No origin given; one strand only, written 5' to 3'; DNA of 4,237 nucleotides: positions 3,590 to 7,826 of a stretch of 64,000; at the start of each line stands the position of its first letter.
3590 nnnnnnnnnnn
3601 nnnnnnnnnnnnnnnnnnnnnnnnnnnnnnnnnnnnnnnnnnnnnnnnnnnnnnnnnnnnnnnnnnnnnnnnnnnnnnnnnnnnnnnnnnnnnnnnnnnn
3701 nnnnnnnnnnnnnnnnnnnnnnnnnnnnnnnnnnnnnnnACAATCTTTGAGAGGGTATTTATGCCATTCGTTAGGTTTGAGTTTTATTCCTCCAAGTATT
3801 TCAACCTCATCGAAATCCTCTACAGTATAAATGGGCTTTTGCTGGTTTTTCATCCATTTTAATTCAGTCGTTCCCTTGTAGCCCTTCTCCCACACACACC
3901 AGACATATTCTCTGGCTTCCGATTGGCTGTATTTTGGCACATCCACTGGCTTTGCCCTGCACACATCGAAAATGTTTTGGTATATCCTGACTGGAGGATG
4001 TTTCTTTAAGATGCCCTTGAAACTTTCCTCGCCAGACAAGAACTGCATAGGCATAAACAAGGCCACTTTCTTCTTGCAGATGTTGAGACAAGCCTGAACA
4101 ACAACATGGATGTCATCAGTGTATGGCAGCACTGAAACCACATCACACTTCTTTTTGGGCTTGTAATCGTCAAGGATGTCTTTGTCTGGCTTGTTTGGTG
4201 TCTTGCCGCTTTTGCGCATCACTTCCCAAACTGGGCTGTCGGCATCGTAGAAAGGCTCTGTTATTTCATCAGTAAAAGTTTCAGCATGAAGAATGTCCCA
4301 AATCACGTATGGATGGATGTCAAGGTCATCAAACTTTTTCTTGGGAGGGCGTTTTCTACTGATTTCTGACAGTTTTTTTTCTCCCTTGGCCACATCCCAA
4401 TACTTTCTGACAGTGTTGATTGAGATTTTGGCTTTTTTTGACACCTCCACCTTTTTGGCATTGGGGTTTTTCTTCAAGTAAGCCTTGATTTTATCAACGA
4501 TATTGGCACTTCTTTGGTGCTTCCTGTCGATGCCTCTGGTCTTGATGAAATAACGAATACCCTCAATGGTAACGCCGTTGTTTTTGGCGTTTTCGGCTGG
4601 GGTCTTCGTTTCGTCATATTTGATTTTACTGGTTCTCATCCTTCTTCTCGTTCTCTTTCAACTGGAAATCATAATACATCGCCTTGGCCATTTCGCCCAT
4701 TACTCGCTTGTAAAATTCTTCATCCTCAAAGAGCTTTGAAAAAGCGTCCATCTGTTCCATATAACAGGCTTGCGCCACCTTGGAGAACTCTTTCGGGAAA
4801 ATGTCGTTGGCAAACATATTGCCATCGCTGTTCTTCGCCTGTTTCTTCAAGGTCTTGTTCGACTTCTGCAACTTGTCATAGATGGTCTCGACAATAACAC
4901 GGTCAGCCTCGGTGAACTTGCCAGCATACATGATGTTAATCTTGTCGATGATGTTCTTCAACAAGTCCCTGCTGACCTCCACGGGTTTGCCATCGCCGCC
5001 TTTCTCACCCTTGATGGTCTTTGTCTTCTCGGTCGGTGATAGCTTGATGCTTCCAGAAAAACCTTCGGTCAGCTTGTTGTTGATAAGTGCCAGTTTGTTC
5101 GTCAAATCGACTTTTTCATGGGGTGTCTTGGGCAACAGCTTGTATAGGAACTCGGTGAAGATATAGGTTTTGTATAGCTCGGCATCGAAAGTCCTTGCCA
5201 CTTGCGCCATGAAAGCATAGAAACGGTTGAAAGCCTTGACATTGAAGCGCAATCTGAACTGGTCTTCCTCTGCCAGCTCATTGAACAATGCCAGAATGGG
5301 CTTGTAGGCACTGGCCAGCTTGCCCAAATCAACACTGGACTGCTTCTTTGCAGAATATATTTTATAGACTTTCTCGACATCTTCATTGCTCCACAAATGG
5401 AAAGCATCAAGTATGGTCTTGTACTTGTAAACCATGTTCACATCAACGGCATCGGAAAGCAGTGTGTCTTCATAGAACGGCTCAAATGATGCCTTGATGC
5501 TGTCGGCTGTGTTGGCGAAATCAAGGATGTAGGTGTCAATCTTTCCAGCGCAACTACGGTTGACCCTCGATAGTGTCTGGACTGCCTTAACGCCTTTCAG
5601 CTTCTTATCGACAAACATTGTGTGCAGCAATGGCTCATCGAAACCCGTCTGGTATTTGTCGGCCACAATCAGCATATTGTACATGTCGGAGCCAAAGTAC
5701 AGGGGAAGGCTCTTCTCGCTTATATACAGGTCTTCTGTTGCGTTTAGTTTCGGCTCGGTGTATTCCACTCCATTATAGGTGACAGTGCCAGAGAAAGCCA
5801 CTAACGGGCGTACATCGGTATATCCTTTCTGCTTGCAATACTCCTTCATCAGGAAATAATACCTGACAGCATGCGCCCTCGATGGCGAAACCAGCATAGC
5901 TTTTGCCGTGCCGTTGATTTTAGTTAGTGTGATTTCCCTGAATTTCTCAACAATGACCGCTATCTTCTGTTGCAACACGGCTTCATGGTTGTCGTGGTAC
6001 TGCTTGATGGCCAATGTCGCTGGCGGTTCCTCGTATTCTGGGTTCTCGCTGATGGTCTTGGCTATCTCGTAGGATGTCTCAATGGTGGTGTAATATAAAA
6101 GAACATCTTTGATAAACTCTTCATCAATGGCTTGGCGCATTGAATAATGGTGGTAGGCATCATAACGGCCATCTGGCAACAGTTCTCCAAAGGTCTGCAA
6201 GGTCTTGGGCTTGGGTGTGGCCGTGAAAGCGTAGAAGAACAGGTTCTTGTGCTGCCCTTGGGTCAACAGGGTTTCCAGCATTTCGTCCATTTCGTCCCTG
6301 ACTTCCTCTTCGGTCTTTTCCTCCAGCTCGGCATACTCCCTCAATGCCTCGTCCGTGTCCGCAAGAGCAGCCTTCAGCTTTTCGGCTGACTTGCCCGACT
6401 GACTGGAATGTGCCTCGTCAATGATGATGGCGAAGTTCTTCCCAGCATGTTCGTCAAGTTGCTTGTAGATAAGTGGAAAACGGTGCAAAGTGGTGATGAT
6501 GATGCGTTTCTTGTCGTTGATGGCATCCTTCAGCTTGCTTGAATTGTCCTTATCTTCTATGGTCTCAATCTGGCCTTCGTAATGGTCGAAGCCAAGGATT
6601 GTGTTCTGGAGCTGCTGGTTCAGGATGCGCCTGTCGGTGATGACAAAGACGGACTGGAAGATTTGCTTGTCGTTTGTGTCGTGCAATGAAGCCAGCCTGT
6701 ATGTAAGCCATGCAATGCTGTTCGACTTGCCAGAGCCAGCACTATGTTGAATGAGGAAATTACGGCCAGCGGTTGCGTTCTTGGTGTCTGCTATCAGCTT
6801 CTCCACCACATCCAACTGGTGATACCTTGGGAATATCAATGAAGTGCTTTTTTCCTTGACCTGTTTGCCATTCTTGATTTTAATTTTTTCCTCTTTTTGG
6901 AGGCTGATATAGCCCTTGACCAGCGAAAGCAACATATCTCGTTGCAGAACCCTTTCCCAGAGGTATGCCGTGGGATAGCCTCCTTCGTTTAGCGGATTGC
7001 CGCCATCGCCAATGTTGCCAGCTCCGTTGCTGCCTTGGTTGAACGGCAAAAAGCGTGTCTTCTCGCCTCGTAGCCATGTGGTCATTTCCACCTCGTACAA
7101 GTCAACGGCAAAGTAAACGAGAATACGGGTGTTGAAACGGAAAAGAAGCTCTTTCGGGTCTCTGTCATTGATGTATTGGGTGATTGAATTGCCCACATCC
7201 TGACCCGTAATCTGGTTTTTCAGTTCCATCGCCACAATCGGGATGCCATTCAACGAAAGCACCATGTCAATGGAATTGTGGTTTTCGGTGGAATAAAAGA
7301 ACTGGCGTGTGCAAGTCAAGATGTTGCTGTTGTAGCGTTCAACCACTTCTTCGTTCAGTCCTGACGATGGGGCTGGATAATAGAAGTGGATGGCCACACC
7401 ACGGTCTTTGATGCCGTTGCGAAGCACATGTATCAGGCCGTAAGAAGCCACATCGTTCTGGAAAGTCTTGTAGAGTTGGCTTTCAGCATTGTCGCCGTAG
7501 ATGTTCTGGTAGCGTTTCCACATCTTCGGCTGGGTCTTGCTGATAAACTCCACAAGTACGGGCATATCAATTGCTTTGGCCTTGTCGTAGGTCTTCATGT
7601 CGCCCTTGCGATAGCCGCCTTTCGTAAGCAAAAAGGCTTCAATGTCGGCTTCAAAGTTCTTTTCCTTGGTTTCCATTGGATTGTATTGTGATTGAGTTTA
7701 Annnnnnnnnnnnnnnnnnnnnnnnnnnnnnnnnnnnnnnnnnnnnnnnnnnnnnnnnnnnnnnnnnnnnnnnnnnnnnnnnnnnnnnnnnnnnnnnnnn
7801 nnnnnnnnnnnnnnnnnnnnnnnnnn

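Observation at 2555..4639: HTH / degenerate-MTase-like / NADAR / HAD-phosphatase fusion translationally coupled to hsdR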

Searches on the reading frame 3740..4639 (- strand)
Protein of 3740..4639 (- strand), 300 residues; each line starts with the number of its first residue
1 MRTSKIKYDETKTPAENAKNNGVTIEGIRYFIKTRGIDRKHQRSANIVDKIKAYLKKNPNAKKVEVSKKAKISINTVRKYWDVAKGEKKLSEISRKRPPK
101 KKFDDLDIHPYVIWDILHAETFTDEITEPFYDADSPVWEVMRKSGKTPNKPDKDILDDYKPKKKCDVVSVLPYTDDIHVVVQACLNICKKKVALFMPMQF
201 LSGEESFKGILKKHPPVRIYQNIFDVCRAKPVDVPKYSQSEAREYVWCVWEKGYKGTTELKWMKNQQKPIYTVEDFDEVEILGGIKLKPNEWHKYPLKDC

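Call 6: search_protein_families(library=ncbifam, proteins=[window:3740-4639:-], max_evalue=0.1)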
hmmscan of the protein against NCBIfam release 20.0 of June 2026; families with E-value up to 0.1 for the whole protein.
window:3740-4639:- (300 aa): 1 family
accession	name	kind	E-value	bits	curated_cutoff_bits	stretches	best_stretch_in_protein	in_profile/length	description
NF041395.1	TranRegLrpA1_Halo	equivalog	0.076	13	250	0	48-101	7-60/142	HTH-type transcriptional regulator LrpA1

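Call 7: search_protein_families(library=padloc, proteins=[window:3740-4639:-], max_evalue=0.1)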
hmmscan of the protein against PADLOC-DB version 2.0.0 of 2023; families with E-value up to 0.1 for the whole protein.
window:3740-4639:- (300 aa): 0 families

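Call 8: search_protein_families(library=phrogs, proteins=[window:3740-4639:-], max_evalue=0.1)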
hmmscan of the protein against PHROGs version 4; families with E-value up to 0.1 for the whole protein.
window:3740-4639:- (300 aa): 4 families
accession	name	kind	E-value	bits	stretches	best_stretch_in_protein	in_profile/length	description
phrog_799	-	other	7.9e-10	39.5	1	87-267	193-383/458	DNA methyltransferase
phrog_14131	-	DNA, RNA and nucleotide metabolism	0.0082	16.3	1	15-79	204-271/351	DNA binding protein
phrog_4494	-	unknown function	0.028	15.9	0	49-102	9-60/109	-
phrog_8446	-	DNA, RNA and nucleotide metabolism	0.081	13.6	0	8-45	69-106/211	HNH endonuclease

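Call 47: search_solved_structures(query=A2, max_evalue=10, show_alignments=3)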
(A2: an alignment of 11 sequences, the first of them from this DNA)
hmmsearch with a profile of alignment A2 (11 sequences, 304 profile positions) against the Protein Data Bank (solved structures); distinct sequences matched with E-value up to 10: 4.
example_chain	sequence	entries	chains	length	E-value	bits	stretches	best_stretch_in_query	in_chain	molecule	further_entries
8etq_A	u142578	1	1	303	0.0029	19.9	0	12-45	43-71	k-cTRP5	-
8skx_A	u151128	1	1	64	0.21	13.8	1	20-48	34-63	Miniprotein HHH_rd4_0518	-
3erw_A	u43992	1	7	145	0.66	12.2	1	100-166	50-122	Sporulation thiol-disulfide oxidoreductase A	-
8i03_F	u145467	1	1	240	0.82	11.9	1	102-141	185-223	Transcriptional regulatory protein rxt2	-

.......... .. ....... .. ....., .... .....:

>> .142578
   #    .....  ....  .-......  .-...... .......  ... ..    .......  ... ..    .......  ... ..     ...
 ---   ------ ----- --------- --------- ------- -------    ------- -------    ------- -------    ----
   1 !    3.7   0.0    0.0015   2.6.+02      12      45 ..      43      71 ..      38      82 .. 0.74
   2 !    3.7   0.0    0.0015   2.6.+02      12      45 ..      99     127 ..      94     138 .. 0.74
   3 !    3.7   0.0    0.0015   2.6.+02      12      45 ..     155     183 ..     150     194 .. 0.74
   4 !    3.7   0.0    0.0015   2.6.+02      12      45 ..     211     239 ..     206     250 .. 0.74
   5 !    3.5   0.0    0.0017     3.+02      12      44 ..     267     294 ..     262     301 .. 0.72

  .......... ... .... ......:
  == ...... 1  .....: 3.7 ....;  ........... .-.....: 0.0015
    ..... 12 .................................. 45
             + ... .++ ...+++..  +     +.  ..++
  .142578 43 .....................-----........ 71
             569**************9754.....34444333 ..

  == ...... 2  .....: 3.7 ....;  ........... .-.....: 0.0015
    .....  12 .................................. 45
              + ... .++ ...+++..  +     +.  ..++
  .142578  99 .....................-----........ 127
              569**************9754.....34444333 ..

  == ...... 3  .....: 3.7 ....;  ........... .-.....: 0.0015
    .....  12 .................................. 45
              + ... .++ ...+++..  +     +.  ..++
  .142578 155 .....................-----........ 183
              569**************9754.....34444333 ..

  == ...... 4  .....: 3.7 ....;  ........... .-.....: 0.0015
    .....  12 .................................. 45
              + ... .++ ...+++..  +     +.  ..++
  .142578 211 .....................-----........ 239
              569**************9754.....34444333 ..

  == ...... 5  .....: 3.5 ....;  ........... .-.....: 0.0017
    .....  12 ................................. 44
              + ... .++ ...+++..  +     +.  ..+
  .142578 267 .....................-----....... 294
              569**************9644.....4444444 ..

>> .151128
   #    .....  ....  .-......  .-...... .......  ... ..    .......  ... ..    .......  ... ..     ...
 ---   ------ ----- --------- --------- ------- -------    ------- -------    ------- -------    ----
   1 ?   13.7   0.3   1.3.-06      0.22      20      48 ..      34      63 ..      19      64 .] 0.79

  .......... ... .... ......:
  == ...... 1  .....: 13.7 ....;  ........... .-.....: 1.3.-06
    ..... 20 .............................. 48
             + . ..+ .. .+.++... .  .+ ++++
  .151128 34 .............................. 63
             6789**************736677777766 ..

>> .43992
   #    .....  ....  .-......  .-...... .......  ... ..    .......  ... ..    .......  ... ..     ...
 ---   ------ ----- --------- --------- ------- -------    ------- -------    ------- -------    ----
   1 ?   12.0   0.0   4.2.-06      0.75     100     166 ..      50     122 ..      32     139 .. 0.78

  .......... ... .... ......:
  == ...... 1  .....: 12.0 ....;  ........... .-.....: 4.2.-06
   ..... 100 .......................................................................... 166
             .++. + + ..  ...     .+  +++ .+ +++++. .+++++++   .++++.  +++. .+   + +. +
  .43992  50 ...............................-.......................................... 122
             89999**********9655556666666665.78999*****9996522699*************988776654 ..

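Call 58: predict_structure(alignment_id=A2)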
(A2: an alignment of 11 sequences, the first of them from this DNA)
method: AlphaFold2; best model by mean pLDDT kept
length: 295 residues; sequences in the alignment: 11
mean_pLDDT: 76.2   pTM: 0.57
mean pLDDT of the five models: 76.2, 76.2, 75.4, 74.6, 73.7
residues with pLDDT >= 90: 56; 70-90: 155; 50-70: 61; < 50: 23
segments of 3 or more residues with pLDDT < 50: 229-242, 291-295
pLDDT, mean of each block of 10 residues (from residue 1): 69 82 87 77 81 91 86 82 84 58 67 88 92 86 92 73 87 74 90 86 75 88 57 44 76 85 62 54 55 41
secondary structure, 60 per line:
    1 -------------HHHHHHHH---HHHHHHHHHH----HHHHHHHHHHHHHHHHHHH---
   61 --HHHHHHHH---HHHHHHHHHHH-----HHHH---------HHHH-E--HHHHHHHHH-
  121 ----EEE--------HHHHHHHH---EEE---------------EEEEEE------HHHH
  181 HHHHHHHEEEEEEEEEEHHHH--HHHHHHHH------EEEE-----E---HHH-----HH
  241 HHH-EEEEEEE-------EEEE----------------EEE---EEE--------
elements in order: H14-21 H25-34 H39-57 H63-70 H74-84 H90-93 H103-106 H111-119 E125-127 H136-143 E147-149 E165-170 H177-187 E188-197 H198-201 H204-211 E218-221 H239-243 E245-251 E259-262 E279-281 E285-287

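Call 61: fold_search(model_id=the predicted structure, library=pdb)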
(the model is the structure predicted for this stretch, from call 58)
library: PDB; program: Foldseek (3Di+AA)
matches with E <= 10: 1174; with E <= 0.001: 11
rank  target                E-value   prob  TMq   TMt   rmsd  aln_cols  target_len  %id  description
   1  2np6_A                3.7e-05  1.00  0.37  0.29   8.2       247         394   12  Crystal structure of the adenine-specific DNA methyltransferase M.TaqI complexed with the cofactor analog AETA and a 1 (released 2007-11-13)
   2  2jg3_A                3.9e-05  1.00  0.37  0.29   8.0       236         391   10  MtaqI with BAZ (released 2007-08-07)
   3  1aqj_B                5.3e-05  1.00  0.38  0.30   8.0       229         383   11  STRUCTURE OF ADENINE-N6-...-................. TAQI (released 1997-02-12)
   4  2ih5_A                5.6e-05  1.00  0.36  0.29   8.0       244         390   11  Crystal structure of the adenine-specific DNA methyltransferase M.TaqI complexed with the cofactor analog AETA and a 1 (released 2007-11-13)
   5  1g38_A                5.6e-05  1.00  0.35  0.28   8.6       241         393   12  ADENINE-SPECIFIC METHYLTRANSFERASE M. TAQ I/DNA COMPLEX (released 2001-03-05)
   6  1aqi_A                6.3e-05  1.00  0.37  0.30   8.2       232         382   12  STRUCTURE OF ADENINE-N6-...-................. TAQI (released 1997-02-12)
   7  2ibs_A                1.0e-04  1.00  0.36  0.28   8.5       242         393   12  Crystal structure of the adenine-specific DNA methyltransferase M.TaqI complexed with the cofactor analog AETA and a 1 (released 2007-05-29)
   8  2adm_A                1.5e-04  1.00  0.36  0.29   9.1       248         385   12  ADENINE-N6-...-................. TAQI (released 1997-01-27)
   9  1aqj_A                1.7e-04  1.00  0.36  0.29   8.2       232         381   13  STRUCTURE OF ADENINE-N6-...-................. TAQI (released 1997-02-12)
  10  7qw6_A                4.9e-04  1.00  0.34  0.20   6.2       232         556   12  Adenine-specific DNA methyltransferase M.BseCI complexed with AdoHcy and cognate hemimethylated DNA duplex (released 2023-01-25)
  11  7wm5                  9.0e-04  1.00  0.33  0.43   6.1       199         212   10  Crystal structure of apo TrmM from Mycoplasma capricolum (released 2022-06-29)
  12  7lnj_A                1.4e-03  1.00  0.32  0.19   6.9       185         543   12  CamA Adenine Methyltransferase Complexed to Cognate Substrate DNA (released 2021-05-19)
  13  3s1s                  1.6e-03  0.93  0.28  0.12  15.4       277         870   14  Characterization and crystal structure of the type IIG restriction endonuclease BpuSI (released 2011-07-13)
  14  7rfm_C                2.0e-03  1.00  0.30  0.18   5.7       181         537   13  CamA Adenine Methyltransferase Complexed to Cognate Substrate DNA and Inhibitor EPZ004777 (released 2021-09-15)
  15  7lnj_C                2.2e-03  1.00  0.29  0.18   5.1       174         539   11  CamA Adenine Methyltransferase Complexed to Cognate Substrate DNA (released 2021-05-19)
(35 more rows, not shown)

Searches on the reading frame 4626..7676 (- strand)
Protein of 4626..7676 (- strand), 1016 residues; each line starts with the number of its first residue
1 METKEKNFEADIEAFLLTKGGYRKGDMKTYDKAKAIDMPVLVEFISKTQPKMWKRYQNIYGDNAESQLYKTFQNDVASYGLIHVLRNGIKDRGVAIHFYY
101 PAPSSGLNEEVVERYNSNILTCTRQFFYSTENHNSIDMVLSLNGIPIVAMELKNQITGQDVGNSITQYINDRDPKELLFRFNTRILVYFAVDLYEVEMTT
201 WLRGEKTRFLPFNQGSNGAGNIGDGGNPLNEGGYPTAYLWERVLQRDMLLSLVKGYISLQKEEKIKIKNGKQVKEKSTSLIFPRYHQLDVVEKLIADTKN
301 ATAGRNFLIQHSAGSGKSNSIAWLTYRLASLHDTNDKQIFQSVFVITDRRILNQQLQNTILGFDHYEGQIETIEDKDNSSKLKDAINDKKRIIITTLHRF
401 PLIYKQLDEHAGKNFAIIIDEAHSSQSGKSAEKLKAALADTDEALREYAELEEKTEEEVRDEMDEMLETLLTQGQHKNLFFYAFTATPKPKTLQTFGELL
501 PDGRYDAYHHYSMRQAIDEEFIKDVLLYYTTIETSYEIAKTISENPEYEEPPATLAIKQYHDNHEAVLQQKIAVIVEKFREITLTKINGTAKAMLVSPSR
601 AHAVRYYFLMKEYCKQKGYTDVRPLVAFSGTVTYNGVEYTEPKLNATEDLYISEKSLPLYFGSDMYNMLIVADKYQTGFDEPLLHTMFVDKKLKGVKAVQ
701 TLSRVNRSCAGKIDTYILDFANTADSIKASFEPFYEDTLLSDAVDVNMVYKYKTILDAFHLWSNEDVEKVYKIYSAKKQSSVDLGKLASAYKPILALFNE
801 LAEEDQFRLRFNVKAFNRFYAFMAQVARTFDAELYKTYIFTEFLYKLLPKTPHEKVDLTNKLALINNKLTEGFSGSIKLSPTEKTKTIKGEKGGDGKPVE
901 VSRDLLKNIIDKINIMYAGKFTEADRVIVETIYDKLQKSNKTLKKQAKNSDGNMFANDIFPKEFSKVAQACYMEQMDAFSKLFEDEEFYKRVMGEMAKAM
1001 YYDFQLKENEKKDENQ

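Call 5: search_protein_families(library=pfam, proteins=[window:4626-7676:-], max_evalue=0.01)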
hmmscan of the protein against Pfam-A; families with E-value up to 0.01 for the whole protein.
window:4626-7676:- (1016 aa): 6 families
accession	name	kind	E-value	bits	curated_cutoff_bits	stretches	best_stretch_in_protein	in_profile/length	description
PF18766.7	SWI2_SNF2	-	1.1e-21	78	26.7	1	286-535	1-196/221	SWI2/SNF2 ATPase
PF04851.21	ResIII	-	2e-14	54.2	22.5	1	283-437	4-149/164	Type III restriction enzyme, res subunit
PF22679.2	T1R_D3-like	-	2.8e-10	41.2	27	1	666-720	101-156/158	Type I restriction enzyme subunit R domain 3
PF04313.20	HSDR_N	-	4.6e-10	40.1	25.1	1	115-200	107-191/198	Type I restriction enzyme R protein N terminus (HSDR_N)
PF00270.35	DEAD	-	8.1e-10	39.1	26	1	300-493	10-164/167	DEAD/DEAH box helicase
PF00176.29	SNF2-rel_dom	-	0.0028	17.2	24.9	1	342-433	53-145/290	SNF2-related domain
